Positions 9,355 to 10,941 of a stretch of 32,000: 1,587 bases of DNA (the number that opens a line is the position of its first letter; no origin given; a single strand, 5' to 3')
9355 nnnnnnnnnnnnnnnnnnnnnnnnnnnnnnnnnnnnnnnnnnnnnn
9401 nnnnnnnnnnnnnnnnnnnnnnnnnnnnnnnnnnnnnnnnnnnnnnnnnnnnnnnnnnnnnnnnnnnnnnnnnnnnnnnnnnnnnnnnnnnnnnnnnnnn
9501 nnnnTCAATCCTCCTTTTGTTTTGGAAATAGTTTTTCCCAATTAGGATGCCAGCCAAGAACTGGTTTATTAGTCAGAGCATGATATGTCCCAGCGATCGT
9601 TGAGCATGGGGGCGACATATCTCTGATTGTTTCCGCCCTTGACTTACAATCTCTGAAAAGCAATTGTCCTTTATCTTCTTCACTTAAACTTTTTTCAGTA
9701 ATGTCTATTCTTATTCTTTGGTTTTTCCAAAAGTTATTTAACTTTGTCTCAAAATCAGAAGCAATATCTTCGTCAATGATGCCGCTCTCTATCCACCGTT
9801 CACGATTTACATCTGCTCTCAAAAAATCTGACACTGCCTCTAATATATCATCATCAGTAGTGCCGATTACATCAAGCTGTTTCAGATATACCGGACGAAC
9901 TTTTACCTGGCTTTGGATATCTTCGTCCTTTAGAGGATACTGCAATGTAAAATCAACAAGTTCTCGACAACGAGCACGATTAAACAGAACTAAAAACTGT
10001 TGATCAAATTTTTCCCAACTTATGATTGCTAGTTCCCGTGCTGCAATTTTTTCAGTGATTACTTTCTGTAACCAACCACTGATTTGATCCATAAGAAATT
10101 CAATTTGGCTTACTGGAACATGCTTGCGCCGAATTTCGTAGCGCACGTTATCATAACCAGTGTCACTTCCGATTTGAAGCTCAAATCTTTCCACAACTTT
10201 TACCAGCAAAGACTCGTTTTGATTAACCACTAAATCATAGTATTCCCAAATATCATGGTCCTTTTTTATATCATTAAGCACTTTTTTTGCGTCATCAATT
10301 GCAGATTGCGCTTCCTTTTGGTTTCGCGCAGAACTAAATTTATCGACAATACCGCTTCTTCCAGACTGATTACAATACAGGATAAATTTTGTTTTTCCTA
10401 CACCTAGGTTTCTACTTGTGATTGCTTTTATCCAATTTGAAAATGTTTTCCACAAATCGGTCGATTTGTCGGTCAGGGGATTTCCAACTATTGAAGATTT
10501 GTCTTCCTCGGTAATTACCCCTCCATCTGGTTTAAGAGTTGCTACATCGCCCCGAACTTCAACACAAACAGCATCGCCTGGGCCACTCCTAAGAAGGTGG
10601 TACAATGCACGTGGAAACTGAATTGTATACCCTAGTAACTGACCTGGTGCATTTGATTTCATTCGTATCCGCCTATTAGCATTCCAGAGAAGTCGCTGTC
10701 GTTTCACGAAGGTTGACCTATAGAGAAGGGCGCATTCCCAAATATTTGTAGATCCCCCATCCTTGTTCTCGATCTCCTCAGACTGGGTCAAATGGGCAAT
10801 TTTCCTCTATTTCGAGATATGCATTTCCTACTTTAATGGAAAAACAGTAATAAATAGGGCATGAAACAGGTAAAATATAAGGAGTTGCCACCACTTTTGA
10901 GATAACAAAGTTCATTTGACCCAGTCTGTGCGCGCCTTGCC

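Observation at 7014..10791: Coupled three-gene operon: PD-(D/E)xK nuclease protein, small adaptor and SMC/Rad50-like ABC ATPase (Lamassu type II / ABC-3C / DdmABC-like). This is the best candidate defence system in the window.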

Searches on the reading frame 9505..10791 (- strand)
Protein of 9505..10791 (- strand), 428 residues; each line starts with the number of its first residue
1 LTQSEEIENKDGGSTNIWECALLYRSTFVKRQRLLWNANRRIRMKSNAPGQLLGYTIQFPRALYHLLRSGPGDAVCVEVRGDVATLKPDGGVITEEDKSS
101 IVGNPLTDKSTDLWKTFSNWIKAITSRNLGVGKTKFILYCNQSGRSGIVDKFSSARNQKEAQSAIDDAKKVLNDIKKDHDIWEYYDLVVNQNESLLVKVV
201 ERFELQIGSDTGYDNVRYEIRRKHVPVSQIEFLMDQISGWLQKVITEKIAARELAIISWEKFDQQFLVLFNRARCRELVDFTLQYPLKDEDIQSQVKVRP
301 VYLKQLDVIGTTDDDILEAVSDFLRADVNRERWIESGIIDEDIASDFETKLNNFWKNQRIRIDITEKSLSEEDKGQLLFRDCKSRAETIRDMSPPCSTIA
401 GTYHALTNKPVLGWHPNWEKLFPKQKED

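Call 3: search_protein_families(library=pfam, proteins=[window:9505-10791:-], max_evalue=0.1)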
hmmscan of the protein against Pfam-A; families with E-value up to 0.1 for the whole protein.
window:9505-10791:- (428 aa): 3 families
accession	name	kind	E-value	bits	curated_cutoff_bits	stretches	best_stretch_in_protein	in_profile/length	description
PF20283.3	CTD7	-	2.1e-18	67.2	27.6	1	303-420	2-124/126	C-terminal domain 7 of the ABC-three component (ABC-3C) systems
PF09702.15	Cas_Csa5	-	0.038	14.8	23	0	145-189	11-57/101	CRISPR-associated protein (Cas_Csa5)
PF18801.6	RapH_N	-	0.039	14.4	27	0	155-189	20-54/62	response regulator aspartate phosphatase H, N terminal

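Call 4: search_protein_families(library=padloc, proteins=[window:9505-10791:-], max_evalue=0.1)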
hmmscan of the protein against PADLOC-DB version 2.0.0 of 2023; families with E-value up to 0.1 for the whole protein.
window:9505-10791:- (428 aa): 2 families
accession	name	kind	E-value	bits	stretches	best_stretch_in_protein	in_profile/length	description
PDLC03848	LmuA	-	2.3e-51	174.3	1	44-420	4-368/373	-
PDLC01642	Cas11a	-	0.012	14.2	1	144-193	5-54/95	CAS-I-A; effector_SS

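Call 5: search_protein_families(library=ncbifam, proteins=[window:9505-10791:-], max_evalue=0.1)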
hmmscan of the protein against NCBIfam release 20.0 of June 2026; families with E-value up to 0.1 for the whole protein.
window:9505-10791:- (428 aa): 0 families

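Call 8: search_solved_structures(query=window:9505-10662:-, max_evalue=1, show_alignments=2)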
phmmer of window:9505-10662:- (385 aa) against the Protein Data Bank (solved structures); distinct sequences matched with E-value up to 1: 6.
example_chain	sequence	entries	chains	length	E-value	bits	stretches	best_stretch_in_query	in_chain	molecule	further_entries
9hqu_C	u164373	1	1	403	3e-55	191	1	2-378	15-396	ABC-three component systems C-terminal domain-containing protein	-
9hqx_A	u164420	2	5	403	2e-54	188.3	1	2-378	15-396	ABC-three component systems C-terminal domain-containing protein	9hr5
9nxx_A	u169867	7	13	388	3.7e-34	121.5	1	4-378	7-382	ABC-three component systems C-terminal domain-containing protein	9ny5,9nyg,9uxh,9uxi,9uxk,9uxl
9ny1_A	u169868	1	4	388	1.9e-33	119.2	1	4-378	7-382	ABC-three component systems C-terminal domain-containing protein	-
6pdx_L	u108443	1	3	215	0.44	12.7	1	58-118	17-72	C585 Fab light chain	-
3vpx_A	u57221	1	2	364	0.91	11.6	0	54-86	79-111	Leucine dehydrogenase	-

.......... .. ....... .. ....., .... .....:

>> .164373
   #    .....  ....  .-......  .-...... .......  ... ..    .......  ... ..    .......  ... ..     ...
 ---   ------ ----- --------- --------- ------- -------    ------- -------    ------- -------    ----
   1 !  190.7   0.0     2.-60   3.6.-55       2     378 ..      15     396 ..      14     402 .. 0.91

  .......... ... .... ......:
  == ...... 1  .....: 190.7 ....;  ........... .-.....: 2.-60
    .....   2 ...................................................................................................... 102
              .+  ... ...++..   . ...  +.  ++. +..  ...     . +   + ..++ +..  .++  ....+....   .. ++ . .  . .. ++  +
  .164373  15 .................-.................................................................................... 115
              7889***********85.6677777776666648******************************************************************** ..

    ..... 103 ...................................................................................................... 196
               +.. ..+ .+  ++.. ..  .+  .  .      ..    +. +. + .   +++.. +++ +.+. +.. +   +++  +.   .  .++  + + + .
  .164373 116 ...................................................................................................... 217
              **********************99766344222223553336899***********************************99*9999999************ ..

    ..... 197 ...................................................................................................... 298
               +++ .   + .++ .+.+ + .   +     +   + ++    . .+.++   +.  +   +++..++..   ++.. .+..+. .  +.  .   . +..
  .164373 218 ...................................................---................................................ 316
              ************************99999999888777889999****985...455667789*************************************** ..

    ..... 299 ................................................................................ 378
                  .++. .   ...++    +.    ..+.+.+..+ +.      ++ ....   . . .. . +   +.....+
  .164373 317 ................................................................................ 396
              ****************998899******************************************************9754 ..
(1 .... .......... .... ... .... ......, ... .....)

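Call 32: find_homologous_proteins(query=window:9505-10662:-, max_evalue=0.00001)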
Query window:9505-10662:- (385 aa): 376 proteins with E <= 0.00001 among 3114 candidates; the best 120 are listed.
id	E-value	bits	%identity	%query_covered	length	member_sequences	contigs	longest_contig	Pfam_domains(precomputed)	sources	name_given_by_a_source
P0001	1.1e-258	875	100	100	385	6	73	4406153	PF20283.4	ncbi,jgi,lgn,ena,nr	ncbi:hypothetical protein KsCSTR_13080 [Candidatus Kuenenia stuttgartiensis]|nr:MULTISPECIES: ABC-th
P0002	5.5e-227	771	89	100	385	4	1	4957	PF20283.4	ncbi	-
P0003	1.8e-226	769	88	100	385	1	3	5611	PF20283.4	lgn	-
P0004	4.5e-221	752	86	100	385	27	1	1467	PF20283.4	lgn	-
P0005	1.4e-185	635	86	86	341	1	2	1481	PF20283.4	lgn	-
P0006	2.8e-185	634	71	100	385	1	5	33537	PF20283.4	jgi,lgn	jgi:hypothetical protein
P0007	3.5e-184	630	72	100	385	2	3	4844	PF20283.4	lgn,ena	-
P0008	8.8e-184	629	72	99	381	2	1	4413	PF20283.4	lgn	-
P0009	3.7e-182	624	70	100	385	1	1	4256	PF20283.4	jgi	-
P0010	4.3e-182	623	72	99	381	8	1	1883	PF20283.4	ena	-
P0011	4.6e-182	623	70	100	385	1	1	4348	PF20283.4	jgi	-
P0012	1.6e-181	621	72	99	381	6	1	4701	PF20283.4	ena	-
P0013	2.8e-181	621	72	100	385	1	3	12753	PF20283.4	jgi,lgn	jgi:hypothetical protein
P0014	4.5e-181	620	70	100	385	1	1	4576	PF20283.4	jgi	-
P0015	8.4e-181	619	72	99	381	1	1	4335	PF20283.4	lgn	-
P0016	8.6e-181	619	72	99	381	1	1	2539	PF20283.4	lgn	-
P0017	2.5e-178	611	70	100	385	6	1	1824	PF20283.4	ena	-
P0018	4.4e-178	610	69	99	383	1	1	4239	PF20283.4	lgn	-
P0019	4.8e-178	610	67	99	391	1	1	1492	PF20283.4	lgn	-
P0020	6.5e-178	610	69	100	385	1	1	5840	PF20283.4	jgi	jgi:hypothetical protein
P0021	3.5e-177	607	67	100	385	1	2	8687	PF20283.4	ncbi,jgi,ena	-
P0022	4.6e-177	607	68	100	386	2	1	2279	PF20283.4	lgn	-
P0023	8.1e-177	606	66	100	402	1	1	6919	PF20283.4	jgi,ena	-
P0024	9.3e-177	606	69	99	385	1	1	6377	PF20283.4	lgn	-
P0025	1.2e-176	605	68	99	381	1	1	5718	PF20283.4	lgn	-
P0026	1.7e-176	605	68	100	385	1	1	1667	PF20283.4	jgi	jgi:hypothetical protein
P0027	5.9e-176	603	68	100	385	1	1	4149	PF20283.4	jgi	-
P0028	3.4e-175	601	66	99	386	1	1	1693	PF20283.4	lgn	-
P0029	4.3e-175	600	68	100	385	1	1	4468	PF20283.4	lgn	-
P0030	4.4e-175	600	68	100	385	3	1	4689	PF20283.4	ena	-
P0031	1.3e-174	599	68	100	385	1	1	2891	PF20283.4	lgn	-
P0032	1.7e-174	598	69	100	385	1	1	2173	PF20283.4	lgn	-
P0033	1.1e-173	596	68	99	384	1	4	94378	PF20283.4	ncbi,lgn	-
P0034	6.6e-173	593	68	100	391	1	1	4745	PF20283.4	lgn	-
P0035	1.3e-172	592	68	100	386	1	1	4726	PF20283.4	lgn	-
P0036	2.7e-172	591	66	99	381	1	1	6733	PF20283.4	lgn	-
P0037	2.9e-172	591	64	100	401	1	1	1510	PF20283.4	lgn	-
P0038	3.4e-172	591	66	100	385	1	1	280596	PF20283.4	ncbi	ncbi:MAG: ABC-three component system protein [Negativicutes bacterium]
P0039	3.5e-172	591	68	100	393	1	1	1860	PF20283.4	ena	-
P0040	6.3e-172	590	66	100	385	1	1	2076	PF20283.4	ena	-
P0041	8.9e-172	589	68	100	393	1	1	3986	PF20283.4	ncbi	-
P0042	1.4e-171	589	65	100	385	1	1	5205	PF20283.4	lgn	-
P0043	1.4e-171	589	65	100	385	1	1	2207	PF20283.4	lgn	-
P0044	1.9e-171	588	66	100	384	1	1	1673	PF20283.4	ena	-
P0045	1.2e-170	586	68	99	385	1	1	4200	PF20283.4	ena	-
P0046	2.1e-170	585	67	99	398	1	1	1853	PF20283.4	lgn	-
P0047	3.7e-170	584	67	98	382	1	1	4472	PF20283.4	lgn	-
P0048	7.6e-170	583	65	99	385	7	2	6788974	PF20283.4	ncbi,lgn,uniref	ncbi:ABC-three component system protein [Paenibacillus nitricinens]|uniref:ABC-three component syste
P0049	9.8e-169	579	65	99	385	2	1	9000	PF20283.4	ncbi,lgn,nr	ncbi:MAG: hypothetical protein PHU66_03275 [Bacteroidaceae bacterium]|nr:hypothetical protein [Bacte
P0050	1.7e-168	579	65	99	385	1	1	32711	PF20283.4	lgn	-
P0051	1.7e-167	575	64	100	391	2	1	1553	PF20283.4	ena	-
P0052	2.9e-167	575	65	100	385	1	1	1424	PF20283.4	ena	-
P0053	7.1e-167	573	65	99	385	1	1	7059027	PF20283.4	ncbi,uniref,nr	ncbi:ABC-three component system protein [Cohnella abietis]|uniref:ABC-three component systems C-term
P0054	1.6e-166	572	63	99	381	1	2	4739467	PF20283.4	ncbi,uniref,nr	ncbi:ABC-three component system protein [Clostridium estertheticum]|uniref:ABC-three component syste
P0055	2.7e-166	571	66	100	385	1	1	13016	PF20283.4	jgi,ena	jgi:hypothetical protein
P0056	6.1e-166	570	62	98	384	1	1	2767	PF20283.4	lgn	-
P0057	6.6e-166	570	65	100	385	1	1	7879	PF20283.4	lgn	-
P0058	1.5e-165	569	62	100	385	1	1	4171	PF20283.4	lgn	-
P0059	1.6e-165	569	66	100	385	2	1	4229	PF20283.4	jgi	-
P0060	2.2e-165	568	63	100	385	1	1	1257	PF20283.4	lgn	-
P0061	1.9e-164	565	63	99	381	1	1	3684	PF20283.4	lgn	-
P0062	2.0e-164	565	63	100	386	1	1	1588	PF20283.4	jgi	jgi:hypothetical protein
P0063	2.9e-164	565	62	100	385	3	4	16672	PF20283.4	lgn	-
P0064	3.4e-164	564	63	100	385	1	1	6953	PF20283.4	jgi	-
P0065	3.8e-164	564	63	100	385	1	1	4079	PF20283.4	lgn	-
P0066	1.3e-163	562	62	98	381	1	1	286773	PF20283.4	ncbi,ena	-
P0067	1.9e-163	562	73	90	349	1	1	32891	PF20283.4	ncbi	-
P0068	3.7e-163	561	65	98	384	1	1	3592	PF20283.4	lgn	-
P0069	5.1e-163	561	63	100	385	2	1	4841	PF20283.4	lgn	-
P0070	7.6e-163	560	64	100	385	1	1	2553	PF20283.4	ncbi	-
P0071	2.0e-162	559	65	99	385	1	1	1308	PF20283.4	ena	-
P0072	3.1e-162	558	64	100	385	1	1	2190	PF20283.4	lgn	-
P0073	6.2e-162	557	65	100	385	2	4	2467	PF20283.4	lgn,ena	-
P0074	7.4e-162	557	64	100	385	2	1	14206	PF20283.4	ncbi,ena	-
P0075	8.5e-162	557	63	99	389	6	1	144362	PF20283.4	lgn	-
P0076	1.1e-161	556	64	100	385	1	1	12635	PF20283.4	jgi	jgi:hypothetical protein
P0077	2.2e-161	555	61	99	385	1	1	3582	PF20283.4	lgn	-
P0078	2.9e-161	555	65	100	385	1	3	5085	PF20283.4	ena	-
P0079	5.5e-161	554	65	99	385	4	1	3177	PF20283.4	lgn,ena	-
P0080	1.6e-160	552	61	100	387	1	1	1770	PF20283.4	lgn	-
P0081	9.3e-160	550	62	98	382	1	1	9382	PF20283.4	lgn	-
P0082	1.1e-159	550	60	99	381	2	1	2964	PF20283.4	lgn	-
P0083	2.0e-159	549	62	99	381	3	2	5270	PF20283.4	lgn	-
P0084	3.6e-159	548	64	99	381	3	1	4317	PF20283.4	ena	-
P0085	8.0e-159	547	60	99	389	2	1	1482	PF20283.4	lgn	-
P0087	2.4e-158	545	62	100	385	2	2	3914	PF20283.4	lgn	-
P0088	2.4e-158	545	64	99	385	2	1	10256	PF20283.4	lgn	-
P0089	2.8e-158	545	61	100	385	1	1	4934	PF20283.4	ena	-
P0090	8.8e-158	543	61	99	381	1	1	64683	PF20283.4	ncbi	-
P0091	1.1e-157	543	63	98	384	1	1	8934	PF20283.4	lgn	-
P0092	1.1e-157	543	62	99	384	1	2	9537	PF20283.4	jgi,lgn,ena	-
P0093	1.1e-157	543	64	99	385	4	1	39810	PF20283.4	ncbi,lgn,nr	ncbi:TPA: hypothetical protein QCY38_003831 [Bacillus toyonensis]|nr:hypothetical protein [Bacillus 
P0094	1.2e-157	543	63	99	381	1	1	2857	PF20283.4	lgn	-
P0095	1.7e-157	542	60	98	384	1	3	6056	PF20283.4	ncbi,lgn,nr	ncbi:hypothetical protein MTYP_02862 [Methylophilaceae bacterium]|nr:hypothetical protein MTYP_02862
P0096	1.8e-157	542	63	98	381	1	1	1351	PF20283.4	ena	-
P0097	3.9e-157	541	63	100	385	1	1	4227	PF20283.4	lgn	-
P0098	4.2e-157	541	63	100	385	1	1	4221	PF20283.4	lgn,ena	-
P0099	1.5e-156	539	63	100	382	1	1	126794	PF20283.4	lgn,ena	-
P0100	2.2e-156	539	60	100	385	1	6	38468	PF20283.4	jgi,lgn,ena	-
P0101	3.3e-156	538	63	100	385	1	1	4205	PF20283.4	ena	-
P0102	3.5e-156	538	63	99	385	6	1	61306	PF20283.4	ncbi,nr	ncbi:hypothetical protein C6W19_21685 [Bacillus sp. RJGP41]|nr:hypothetical protein C6W19_21685 [Bac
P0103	4.7e-156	538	60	99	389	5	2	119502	PF20283.4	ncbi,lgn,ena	-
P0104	4.8e-156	538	62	100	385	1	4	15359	PF20283.4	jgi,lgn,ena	-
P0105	5.4e-156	537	63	100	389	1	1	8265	PF20283.4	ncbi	-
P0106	1.9e-155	536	59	99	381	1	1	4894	PF20283.4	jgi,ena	-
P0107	3.3e-155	535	58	99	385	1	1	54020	PF20283.4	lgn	-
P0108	3.9e-155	535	62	98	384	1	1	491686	PF20283.4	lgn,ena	-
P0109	1.2e-154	533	60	99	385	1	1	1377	PF20283.4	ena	-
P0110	5.4e-154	531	61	100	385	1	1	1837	PF20283.4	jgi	-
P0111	7.3e-154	530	62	99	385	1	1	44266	PF20283.4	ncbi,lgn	ncbi:MAG: ABC-three component system protein [Candidatus Omnitrophota bacterium]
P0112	7.6e-154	530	59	98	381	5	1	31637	PF20283.4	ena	-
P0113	7.6e-154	530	59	98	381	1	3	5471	PF20283.4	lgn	-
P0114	1.1e-153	530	62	99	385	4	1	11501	PF20283.4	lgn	-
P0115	1.9e-153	529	60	99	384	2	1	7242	PF20283.4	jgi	jgi:hypothetical protein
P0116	3.4e-153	528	60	100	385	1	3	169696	PF20283.4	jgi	jgi:hypothetical protein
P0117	4.5e-153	528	61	98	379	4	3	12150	PF20283.4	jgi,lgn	jgi:hypothetical protein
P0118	5.2e-153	528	61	98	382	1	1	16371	PF20283.4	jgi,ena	-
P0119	7.2e-153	527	62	100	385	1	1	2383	PF20283.4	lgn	-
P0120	1.0e-152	527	59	98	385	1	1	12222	PF20283.4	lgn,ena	-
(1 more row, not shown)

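Call 44: predict_structure(alignment_id=A2)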
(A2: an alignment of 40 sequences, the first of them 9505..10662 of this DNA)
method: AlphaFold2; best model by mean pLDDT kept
length: 385 residues; sequences in the alignment: 40
mean_pLDDT: 72.2   pTM: 0.54
mean pLDDT of the five models: 72.2, 70.5, 70.3, 68.8, 67.8
residues with pLDDT >= 90: 35; 70-90: 204; 50-70: 105; < 50: 41
segments of 3 or more residues with pLDDT < 50: 1-10, 234-244, 247-254, 293-295, 353-357, 383-385
pLDDT, mean of each block of 10 residues (from residue 1): 36 71 83 66 75 62 72 83 79 72 80 92 91 89 92 91 67 86 75 82 75 83 75 48 45 59 79 66 54 53 70 84 87 81 62 52 63 77 45
secondary structure, 60 per line:
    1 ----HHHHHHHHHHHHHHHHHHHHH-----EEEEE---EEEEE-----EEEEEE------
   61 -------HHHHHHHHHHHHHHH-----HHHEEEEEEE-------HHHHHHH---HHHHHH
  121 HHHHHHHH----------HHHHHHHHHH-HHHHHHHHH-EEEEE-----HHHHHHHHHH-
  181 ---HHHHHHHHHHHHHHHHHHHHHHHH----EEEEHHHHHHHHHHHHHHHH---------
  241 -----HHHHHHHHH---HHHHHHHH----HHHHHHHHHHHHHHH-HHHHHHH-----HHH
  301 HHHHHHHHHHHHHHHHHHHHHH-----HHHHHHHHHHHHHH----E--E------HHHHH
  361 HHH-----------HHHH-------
elements in order: H5-25 E31-35 E39-43 E49-54 H68-82 E91-97 H105-111 H115-128 H139-148 H150-158 E160-164 H170-179 H184-207 E212-215 H216-231 H246-254 H258-265 H270-284 H286-292 H298-322 H328-341 H356-363 H375-378

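Call 46: fold_search(model_id=the predicted structure, library=pdb)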
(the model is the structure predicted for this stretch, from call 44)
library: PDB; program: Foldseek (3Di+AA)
matches with E <= 10: 439; with E <= 0.001: 23
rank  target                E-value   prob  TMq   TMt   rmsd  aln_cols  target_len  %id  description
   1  9hr5_C                4.2e-24  1.00  0.54  0.53  12.7       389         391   29  Salmonella enterica Lamassu LmuA nuclease tetramer bound to DNA duplex (released 2025-10-01)
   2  9hr5_A                2.7e-23  1.00  0.53  0.53  12.2       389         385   29  Salmonella enterica Lamassu LmuA nuclease tetramer bound to DNA duplex (released 2025-10-01)
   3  9nxx_D                5.9e-20  1.00  0.54  0.55  13.6       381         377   24  LmuA_conformation 1 (released 2025-12-17)
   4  9nxx_B                1.3e-18  1.00  0.53  0.54  13.7       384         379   23  LmuA_conformation 1 (released 2025-12-17)
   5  9nxx_A                3.0e-18  1.00  0.68  0.73   5.1       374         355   23  LmuA_conformation 1 (released 2025-12-17)
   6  9hqx_A                3.5e-18  1.00  0.50  0.52  11.9       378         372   28  Salmonella enterica Lamassu LmuACB bound to DNA duplex (released 2025-10-01)
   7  9hr5_B                6.7e-18  1.00  0.68  0.78   4.2       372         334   26  Salmonella enterica Lamassu LmuA nuclease tetramer bound to DNA duplex (released 2025-10-01)
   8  9nxx_C                2.5e-17  1.00  0.67  0.72   5.2       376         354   23  LmuA_conformation 1 (released 2025-12-17)
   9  9ny1_C                1.5e-16  1.00  0.43  0.46  14.5       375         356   23  LmuA_conformation 2_assymetric (released 2025-12-17)
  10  9uxi_A                2.4e-16  1.00  0.66  0.71   5.0       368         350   22  type II Lamassu, LmuA tetramer (released 2026-03-25)
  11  9ny1_D                1.0e-15  1.00  0.65  0.69   5.8       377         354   22  LmuA_conformation 2_assymetric (released 2025-12-17)
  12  9ny1_A                2.6e-15  1.00  0.40  0.44  13.4       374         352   22  LmuA_conformation 2_assymetric (released 2025-12-17)
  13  9uxh_C                3.3e-15  1.00  0.45  0.45  12.2       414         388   22  type II Lamassu, LmuACB with DNA (released 2026-03-25)
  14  9uxl_C                1.7e-14  1.00  0.43  0.43  12.3       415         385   21  type II Lamassu, LmuACB from Vibrio cholerae O1 El (released 2026-03-25)
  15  9ny5_A                1.1e-12  1.00  0.41  0.46  12.5       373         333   20  LmuABC_apo (released 2025-12-17)
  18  9hr5_D                2.5e-05  1.00  0.33  0.77   2.6       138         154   34  Salmonella enterica Lamassu LmuA nuclease tetramer bound to DNA duplex (released 2025-10-01)
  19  6vm5                  6.5e-05  1.00  0.37  0.34   6.2       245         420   16  Structure of Moraxella osloensis Cap4 SAVED/CARF-domain containing receptor (released 2020-06-17)
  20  9c1m_G                1.5e-04  1.00  0.34  0.31  11.8       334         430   15  HerA-DUF assembly 1 (released 2025-06-04)
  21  8zue_A                3.3e-04  1.00  0.36  0.28   8.6       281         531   15  cryo-electron microscopy (cryo-EM) structure of the Hachiman defense system from Escherichia coli (released 2025-03-26)
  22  8dgc_B                3.3e-04  1.00  0.32  0.08  16.3       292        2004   14  Avs3 bound to phage PhiV-1 terminase (released 2022-08-03)
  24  8dgc_A                1.3e-03  1.00  0.34  0.08   7.1       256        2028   12  Avs3 bound to phage PhiV-1 terminase (released 2022-08-03)
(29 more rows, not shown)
